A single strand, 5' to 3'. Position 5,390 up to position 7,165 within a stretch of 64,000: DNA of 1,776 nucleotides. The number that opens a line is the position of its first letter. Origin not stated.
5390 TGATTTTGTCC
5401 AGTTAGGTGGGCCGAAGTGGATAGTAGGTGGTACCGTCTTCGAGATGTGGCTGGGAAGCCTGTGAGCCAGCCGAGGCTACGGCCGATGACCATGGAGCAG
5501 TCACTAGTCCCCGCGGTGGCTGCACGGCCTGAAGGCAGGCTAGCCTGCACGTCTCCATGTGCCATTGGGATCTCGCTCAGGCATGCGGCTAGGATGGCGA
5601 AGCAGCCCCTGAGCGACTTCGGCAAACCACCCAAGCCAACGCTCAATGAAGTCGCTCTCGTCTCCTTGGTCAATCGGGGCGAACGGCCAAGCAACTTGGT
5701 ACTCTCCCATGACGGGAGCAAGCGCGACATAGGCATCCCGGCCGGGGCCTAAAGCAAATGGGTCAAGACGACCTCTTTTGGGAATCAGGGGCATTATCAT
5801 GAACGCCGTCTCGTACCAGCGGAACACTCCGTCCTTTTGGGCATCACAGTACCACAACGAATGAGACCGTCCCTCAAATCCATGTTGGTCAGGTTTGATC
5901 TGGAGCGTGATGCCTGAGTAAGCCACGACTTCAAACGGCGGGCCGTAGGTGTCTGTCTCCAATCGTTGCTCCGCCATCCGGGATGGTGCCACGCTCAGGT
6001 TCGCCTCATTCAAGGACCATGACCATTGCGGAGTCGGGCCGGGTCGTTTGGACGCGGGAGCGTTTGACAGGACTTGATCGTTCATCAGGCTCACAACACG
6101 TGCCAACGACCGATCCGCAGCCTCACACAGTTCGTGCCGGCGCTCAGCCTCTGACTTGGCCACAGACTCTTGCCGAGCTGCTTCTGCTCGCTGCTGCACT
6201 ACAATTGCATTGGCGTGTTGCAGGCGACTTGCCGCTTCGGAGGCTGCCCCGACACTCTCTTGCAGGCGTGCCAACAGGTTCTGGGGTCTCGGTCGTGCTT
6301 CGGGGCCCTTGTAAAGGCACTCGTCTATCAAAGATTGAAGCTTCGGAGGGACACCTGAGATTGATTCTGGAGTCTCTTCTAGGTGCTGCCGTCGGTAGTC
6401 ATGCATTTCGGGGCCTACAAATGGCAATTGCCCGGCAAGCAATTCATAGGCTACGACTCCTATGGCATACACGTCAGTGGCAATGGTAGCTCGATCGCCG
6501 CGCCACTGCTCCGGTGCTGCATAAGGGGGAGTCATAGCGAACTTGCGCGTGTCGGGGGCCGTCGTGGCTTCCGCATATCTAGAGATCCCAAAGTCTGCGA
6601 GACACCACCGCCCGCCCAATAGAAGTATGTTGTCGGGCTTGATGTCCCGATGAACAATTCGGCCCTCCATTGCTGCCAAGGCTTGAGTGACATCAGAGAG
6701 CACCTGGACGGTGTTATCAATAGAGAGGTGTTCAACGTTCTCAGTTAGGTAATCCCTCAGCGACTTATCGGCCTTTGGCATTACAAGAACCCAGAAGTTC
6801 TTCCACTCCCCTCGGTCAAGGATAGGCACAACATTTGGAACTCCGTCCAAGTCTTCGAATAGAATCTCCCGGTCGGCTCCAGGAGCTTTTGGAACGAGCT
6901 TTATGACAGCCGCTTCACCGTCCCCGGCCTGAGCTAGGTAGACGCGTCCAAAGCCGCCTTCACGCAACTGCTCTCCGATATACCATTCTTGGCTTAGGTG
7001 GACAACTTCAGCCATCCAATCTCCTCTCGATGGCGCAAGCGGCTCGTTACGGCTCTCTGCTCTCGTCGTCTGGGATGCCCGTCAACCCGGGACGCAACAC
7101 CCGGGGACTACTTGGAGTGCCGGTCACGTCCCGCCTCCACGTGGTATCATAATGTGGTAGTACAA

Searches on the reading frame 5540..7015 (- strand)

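Call 45: search_protein_families(library=pfam, proteins=[window:5540-7015:-], max_evalue=0.001)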
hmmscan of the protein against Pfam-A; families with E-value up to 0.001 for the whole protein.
window:5540-7015:- (491 aa): 3 families
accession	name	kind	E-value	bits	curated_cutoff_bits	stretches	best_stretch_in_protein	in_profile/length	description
PF00069.31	Pkinase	-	3.6e-32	112.2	31.7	1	14-249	4-259/263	Protein kinase domain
PF07714.23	PK_Tyr_Ser-Thr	-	2e-24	86.7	23.1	1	14-250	4-257/258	Protein tyrosine and serine/threonine kinase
PF01636.29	APH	-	0.0008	19.7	23.2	0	94-148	143-200/239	Phosphotransferase enzyme family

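Call 73: search_protein_families(library=padloc, proteins=[window:5540-7015:-], max_evalue=0.0001)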
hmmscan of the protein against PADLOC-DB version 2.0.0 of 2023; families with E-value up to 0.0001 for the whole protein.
window:5540-7015:- (491 aa): 33 families (the best 25 are shown)
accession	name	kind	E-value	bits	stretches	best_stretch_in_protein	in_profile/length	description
PDLC04138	mad6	-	7.5e-50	168.5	1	4-297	46-356/659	mads_6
PDLC04053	PD-T4-6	-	1e-43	148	1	10-288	10-301/311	-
PDLC04042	PD-T4-6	-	6.4e-41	138.9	1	5-261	5-279/292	-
PDLC04039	PD-T4-6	-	4.1e-35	119.7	1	60-365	74-386/458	-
PDLC04054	PD-T4-6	-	1e-33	115.3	1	59-287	69-308/347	-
PDLC04043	PD-T4-6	-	1.1e-33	114.9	1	59-283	74-305/452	-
PDLC04060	PD-T4-6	-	1.6e-33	114.4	1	8-281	7-299/486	-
PDLC04061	PD-T4-6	-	2.3e-33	114.4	1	84-291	105-321/510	-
PDLC04041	PD-T4-6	-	2e-32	111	1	10-331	29-364/443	-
PDLC04047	PD-T4-6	-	2.2e-31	107.1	1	8-269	9-287/327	-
PDLC04057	PD-T4-6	-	1.1e-30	105.1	1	60-267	68-283/443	-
PDLC03920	MkoA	-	2.8e-30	103.4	1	15-305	13-331/1112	-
PDLC04048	PD-T4-6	-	7.4e-29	99.2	1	12-215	13-228/354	-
PDLC04044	PD-T4-6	-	4.1e-28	96.6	1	15-280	38-317/372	-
PDLC04052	PD-T4-6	-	3.5e-26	90.5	1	78-295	91-321/496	-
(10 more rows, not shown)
